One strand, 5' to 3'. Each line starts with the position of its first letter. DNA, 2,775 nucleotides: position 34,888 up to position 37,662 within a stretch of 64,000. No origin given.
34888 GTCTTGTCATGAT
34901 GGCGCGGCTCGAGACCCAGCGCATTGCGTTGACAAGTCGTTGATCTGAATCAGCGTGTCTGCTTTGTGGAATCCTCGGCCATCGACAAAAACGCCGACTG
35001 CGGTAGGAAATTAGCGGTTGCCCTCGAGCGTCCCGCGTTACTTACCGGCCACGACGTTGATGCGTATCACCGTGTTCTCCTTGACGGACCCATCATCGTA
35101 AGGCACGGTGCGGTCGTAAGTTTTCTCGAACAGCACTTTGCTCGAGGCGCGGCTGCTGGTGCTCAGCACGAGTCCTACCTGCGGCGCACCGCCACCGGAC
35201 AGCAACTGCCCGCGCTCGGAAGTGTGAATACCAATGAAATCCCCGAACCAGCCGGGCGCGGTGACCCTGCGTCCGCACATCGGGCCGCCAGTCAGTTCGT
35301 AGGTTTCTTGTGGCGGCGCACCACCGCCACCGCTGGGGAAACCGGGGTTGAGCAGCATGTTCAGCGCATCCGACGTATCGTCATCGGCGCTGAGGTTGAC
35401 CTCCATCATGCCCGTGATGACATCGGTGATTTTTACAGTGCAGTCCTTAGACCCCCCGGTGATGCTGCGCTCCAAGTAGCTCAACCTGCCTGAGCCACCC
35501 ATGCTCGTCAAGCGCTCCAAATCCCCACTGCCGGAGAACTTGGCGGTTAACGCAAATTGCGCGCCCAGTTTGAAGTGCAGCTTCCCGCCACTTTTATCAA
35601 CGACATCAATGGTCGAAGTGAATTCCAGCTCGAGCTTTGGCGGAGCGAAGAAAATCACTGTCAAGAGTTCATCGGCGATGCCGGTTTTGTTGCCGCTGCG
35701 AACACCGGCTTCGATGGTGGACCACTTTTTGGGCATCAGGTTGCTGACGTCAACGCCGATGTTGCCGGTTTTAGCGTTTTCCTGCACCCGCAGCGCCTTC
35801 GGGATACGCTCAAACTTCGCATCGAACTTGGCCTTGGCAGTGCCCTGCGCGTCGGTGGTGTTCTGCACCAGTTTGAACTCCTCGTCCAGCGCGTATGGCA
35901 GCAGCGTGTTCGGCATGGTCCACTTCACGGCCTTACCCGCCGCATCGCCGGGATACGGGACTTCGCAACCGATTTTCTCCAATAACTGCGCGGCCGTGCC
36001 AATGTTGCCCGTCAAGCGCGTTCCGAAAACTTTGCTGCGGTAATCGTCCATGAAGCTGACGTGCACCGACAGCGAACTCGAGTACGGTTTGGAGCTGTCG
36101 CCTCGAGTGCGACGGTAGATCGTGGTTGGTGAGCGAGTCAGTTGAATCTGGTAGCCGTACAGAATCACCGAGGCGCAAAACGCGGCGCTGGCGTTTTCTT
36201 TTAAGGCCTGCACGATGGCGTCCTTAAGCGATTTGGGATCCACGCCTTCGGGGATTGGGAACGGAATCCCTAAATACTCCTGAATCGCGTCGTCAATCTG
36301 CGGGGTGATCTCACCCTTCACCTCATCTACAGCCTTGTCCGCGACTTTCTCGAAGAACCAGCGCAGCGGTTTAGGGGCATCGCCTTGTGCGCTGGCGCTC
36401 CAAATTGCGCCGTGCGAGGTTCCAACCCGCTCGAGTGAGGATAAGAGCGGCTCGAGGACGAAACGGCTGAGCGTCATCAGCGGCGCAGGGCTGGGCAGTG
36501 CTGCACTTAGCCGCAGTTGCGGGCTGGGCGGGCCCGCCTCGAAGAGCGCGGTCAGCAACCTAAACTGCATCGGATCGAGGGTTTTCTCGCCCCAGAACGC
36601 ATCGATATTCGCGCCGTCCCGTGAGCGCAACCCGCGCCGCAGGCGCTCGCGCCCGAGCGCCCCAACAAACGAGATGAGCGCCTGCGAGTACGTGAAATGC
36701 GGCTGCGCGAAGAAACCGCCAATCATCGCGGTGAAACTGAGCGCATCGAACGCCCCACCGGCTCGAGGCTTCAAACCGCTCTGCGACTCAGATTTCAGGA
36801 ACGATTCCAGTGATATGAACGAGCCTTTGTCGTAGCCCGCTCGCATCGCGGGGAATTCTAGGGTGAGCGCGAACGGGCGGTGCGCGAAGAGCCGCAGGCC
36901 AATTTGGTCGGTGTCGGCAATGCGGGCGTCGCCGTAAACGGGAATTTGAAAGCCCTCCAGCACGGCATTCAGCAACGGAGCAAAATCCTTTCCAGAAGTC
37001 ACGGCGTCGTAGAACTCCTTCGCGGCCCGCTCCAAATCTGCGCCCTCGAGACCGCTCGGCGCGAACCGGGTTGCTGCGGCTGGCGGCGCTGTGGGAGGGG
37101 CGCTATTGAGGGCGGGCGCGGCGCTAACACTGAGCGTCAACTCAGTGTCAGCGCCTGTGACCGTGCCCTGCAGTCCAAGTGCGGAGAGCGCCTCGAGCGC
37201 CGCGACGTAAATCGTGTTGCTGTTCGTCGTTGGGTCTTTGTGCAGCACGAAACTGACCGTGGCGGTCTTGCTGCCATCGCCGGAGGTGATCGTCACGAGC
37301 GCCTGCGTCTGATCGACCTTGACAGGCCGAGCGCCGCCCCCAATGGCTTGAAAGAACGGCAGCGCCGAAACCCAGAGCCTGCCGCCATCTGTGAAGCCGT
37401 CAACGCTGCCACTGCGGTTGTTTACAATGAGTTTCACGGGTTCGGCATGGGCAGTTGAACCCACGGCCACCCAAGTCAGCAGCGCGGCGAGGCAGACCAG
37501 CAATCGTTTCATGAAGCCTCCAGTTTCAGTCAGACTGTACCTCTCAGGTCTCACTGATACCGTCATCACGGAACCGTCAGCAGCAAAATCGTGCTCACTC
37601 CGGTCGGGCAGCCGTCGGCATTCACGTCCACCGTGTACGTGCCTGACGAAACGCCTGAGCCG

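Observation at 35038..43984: Four operon members share a paralogous N-terminal module plus Pro/Ala linker, with unrelated C-terminal domains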

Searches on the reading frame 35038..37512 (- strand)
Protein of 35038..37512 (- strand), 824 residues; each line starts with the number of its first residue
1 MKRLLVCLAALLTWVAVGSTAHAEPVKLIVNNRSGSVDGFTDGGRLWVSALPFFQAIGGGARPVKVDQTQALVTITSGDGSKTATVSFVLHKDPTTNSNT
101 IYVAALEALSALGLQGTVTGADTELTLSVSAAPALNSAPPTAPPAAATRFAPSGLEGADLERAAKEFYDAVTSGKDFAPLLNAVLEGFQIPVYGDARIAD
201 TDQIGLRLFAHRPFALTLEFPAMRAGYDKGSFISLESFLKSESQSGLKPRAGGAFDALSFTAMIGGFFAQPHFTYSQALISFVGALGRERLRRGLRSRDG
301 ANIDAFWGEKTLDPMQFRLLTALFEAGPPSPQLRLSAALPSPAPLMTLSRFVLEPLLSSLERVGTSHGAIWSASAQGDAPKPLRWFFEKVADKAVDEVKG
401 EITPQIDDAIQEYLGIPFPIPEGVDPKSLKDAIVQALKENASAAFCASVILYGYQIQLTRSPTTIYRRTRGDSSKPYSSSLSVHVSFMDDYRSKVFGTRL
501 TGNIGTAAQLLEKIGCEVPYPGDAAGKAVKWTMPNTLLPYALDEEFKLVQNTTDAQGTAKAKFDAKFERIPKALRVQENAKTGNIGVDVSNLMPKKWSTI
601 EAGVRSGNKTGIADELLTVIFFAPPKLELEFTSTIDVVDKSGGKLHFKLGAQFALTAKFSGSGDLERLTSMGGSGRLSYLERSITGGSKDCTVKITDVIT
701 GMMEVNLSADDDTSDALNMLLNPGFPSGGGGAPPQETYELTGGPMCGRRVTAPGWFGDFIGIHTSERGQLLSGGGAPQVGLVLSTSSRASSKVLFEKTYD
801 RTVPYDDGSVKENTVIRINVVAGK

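Call 3: search_protein_families(library=pfam, max_evalue=1, proteins=[window:35041-37512:-])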
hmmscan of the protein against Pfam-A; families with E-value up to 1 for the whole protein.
seq(824 aa): 0 families

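Call 20: find_homologous_proteins(query=window:35038-37512:-)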
Query window:35038-37512:- (824 aa): 4 proteins with E <= 0.001 among 8000 candidates.
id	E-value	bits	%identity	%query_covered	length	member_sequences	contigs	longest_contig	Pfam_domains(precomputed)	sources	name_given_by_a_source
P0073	0.0e+0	1694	91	100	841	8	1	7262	-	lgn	-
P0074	0.0e+0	1236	89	76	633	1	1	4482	-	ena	-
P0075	0.0e+0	1141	66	100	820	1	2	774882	-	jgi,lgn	jgi:hypothetical protein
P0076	4.0e-98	348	33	100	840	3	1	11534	-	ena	-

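Call 22: search_protein_families(library=ncbifam, max_evalue=0.1, proteins=[window:35038-37512:-])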
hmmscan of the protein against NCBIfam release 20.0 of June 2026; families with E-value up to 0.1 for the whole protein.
window:35038-37512:- (824 aa): 0 families

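Call 23: search_protein_families(library=padloc, max_evalue=0.1, proteins=[window:35038-37512:-])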
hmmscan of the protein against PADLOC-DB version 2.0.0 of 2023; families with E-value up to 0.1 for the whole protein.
window:35038-37512:- (824 aa): 0 families

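Call 66: predict_structure(alignment_id=A7)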
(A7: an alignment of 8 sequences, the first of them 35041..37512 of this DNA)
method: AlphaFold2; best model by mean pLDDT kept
length: 824 residues; sequences in the alignment: 8
mean_pLDDT: 57.6   pTM: 0.44
mean pLDDT of the five models: 57.6, 53.8, 46.7, 45.5, 44.9
residues with pLDDT >= 90: 52; 70-90: 217; 50-70: 227; < 50: 328
segments of 3 or more residues with pLDDT < 50: 1-3, 10-22, 120-153, 174-276, 298-301, 310-379, 388-444, 490-507, 598-609, 771-775
pLDDT, mean of each block of 10 residues (from residue 1): 53 38 56 64 70 64 57 62 70 58 74 58 41 28 32 53 63 46 46 28 27 30 30 32 32 36 28 46 59 55 52 46 34 22 22 23 21 31 51 31 28 33 38 40 52 75 88 83 74 38 46 55 73 85 72 86 89 88 85 58 41 82 90 87 81 89 78 86 67 63 85 86 64 63 57 73 69 51 84 89 84 92 58
secondary structure, 60 per line:
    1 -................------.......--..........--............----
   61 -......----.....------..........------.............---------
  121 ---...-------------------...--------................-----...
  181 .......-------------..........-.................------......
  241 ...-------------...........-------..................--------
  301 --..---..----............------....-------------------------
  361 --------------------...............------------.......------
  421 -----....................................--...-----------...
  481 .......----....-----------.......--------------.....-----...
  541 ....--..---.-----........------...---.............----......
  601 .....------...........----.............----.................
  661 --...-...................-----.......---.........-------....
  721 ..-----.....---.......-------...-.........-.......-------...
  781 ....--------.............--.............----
elements in order (helices of 4 or more, strands of 3 or more residues): H2-17 E24-30 E33-42 E45-49 H50-56 E62-67 E72-76 E83-92 E99-104 H105-111 E124-126 H157-172 H178-187 H201-210 H212-228 H235-243 H257-267 H275-292 H314-325 H332-335 H381-395 H408-414 H426-453 E454-461 E464-466 E478-487 H492-495 H507-513 E528-532 E558-565 E578-590 H595-605 E612-622 E627-639 E644-660 E667-685 E691-697 E701-709 E717-722 E736-742 E750-752 H754-762 E767-770 E778-784 E793-805 E808-820

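Call 68: fold_search(model_id=the predicted structure, library=pdb)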
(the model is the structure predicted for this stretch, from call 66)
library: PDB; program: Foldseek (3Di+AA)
matches with E <= 10: 891; with E <= 0.001: 0
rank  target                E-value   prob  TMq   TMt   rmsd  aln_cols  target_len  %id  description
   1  7ofh_A                1.6e-02  0.20  0.07  0.18  20.4       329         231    7  CryoEM structure of the outer membrane secretin pore pIV from the f1 filamentous bacteriophage. (released 2021-11-03)
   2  5a9b                  2.5e-02  0.21  0.05  0.14  16.2       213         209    7  Crystal structure of Bombyx mori CPV1 polyhedra base domain deleted mutant (released 2015-09-02)
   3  5ftx                  2.9e-02  0.80  0.10  0.12  25.4       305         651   10  Structure of surface layer protein SbsC, domains 4-9 (released 2017-02-22)
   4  6wil                  5.9e-02  0.02  0.04  0.06  38.5       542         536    8  CdiB from Acinetobacter baumannii (released 2020-11-04)
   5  8x8v                  7.3e-02  0.13  0.05  0.14  21.9       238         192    7  Crystal structure of Cypovirus Polyhedra mutant fused with c-Myc fragment (released 2024-06-05)
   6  8j2q                  1.2e-01  0.13  0.05  0.15  14.7       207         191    8  Crystal structure of Cypovirus Polyhedra mutant fused with c-Myc fragment (released 2024-04-17)
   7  5yhb                  1.3e-01  0.12  0.05  0.15  14.8       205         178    8  Crystal structure of Pd(allyl)/polyhedra mutant with deletion of Gly192-Ala194 (released 2017-11-29)
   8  7som_J                1.6e-01  0.20  0.09  0.10  29.0       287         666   10  Ciliary C2 central pair apparatus isolated from Chlamydomonas reinhardtii (released 2022-04-13)
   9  6mly_B                1.8e-01  0.06  0.05  0.05  21.4       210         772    7  Bifunctional GH43-CE Bacteroides eggerthii, BACEGG_01304 (released 2019-10-02)
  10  1uyn                  2.1e-01  0.20  0.10  0.23  17.7       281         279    8  Translocator domain of autotransporter NalP from Neisseria meningitidis (released 2004-03-18)
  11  9rgo_A                2.5e-01  0.11  0.07  0.13  12.1       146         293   11  SsCl at pH 9 - Desensitized (released 2026-03-18)
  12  8f6y_E                2.8e-01  0.20  0.08  0.13  10.2       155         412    7  Cryo-EM structure of Torpedo nicotinic acetylcholine receptor in complex with etomidate, desensitized-like state (released 2023-06-07)
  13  8i34_A                2.8e-01  0.08  0.06  0.17  19.3       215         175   11  The crystal structure of EPD-BCP1 from a marine sponge (released 2023-08-16)
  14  4hfs_A                2.8e-01  0.06  0.05  0.12  17.5       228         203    8  Crystal structure of an uncharacterized protein (yncM) from Bacillus subtilis subsp. subtilis str. 168 at 1.55 A resol (released 2012-12-05)
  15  2c9i_A                2.9e-01  0.04  0.06  0.14  30.9       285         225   10  Structure of the fluorescent protein asFP499 from Anemonia sulcata (released 2007-01-16)
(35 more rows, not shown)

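Call 81: search_solved_structures(query=A7, max_evalue=1)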
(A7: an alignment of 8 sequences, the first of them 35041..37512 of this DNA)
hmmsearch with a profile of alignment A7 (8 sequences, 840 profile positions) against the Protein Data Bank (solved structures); distinct sequences matched with E-value up to 1: 2.
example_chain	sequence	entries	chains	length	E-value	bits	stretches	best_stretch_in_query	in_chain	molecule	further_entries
4dn6_A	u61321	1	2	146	0.44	11.9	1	248-328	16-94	Putative pilus assembly protein CpaE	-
4dad_A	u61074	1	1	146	0.87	10.9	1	248-302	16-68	Putative pilus assembly-related protein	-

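Call 83: fold_search(model_id=the predicted structure, library=viral)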
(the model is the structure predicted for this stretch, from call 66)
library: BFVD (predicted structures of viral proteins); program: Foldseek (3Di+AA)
matches with E <= 10: 370; with E <= 0.001: 2
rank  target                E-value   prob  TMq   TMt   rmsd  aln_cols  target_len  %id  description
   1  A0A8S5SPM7            3.1e-04  1.00  0.11  0.27  25.9       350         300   14  Copper amine oxidase [Phage sp. ctPjm15]
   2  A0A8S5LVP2            7.5e-04  0.99  0.10  0.27  24.0       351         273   10  Copper amine oxidase [Myoviridae sp. ctplG2]
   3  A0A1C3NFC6            1.3e-02  0.20  0.09  0.12  32.8       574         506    9  (no name in the UniProt tables at hand)
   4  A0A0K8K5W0            2.4e-02  0.28  0.08  0.21  20.4       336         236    6  Dually-spliced late-lytic bicistronic R15-ORF74 [Macaca mulatta rhadinovirus 17577]
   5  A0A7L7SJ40            2.7e-02  0.08  0.05  0.11  26.3       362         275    7  Uncharacterized protein [Gordonia phage MichaelScott]
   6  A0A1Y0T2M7            3.1e-02  0.16  0.09  0.08  31.9       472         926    8  Glycoside hydrolase family 5 domain-containing protein [Pseudomonas phage Skulduggery]
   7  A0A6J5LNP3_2          4.2e-02  0.33  0.10  0.08  30.4       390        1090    7  Tip attachment protein J central straight fiber domain-containing protein [uncultured Caudovirales phage]
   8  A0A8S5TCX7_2          5.2e-02  0.11  0.09  0.06  29.0       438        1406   10  Tail protein [Myoviridae sp. ctK5o5]
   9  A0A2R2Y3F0            5.5e-02  0.20  0.05  0.08  19.7       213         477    5  Divergent (Minor) coat protein [Grapevine leafroll-associated virus 3]
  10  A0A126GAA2            5.8e-02  0.06  0.06  0.10  39.3       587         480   10  (no name in the UniProt tables at hand)
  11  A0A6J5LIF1            7.5e-02  0.12  0.05  0.12  16.0       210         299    8  Uncharacterized protein [uncultured Caudovirales phage]
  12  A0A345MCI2            9.6e-02  0.11  0.09  0.09  19.4       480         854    8  Minor tail protein [Gordonia phage Teatealatte]
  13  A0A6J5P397            1.1e-01  0.06  0.06  0.09  24.8       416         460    7  Uncharacterized protein [uncultured Caudovirales phage]
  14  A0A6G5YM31            1.4e-01  0.15  0.09  0.07  27.4       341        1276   10  (no name in the UniProt tables at hand)
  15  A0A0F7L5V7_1          1.4e-01  0.15  0.08  0.07  25.5       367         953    8  Uncharacterized protein [uncultured marine virus]
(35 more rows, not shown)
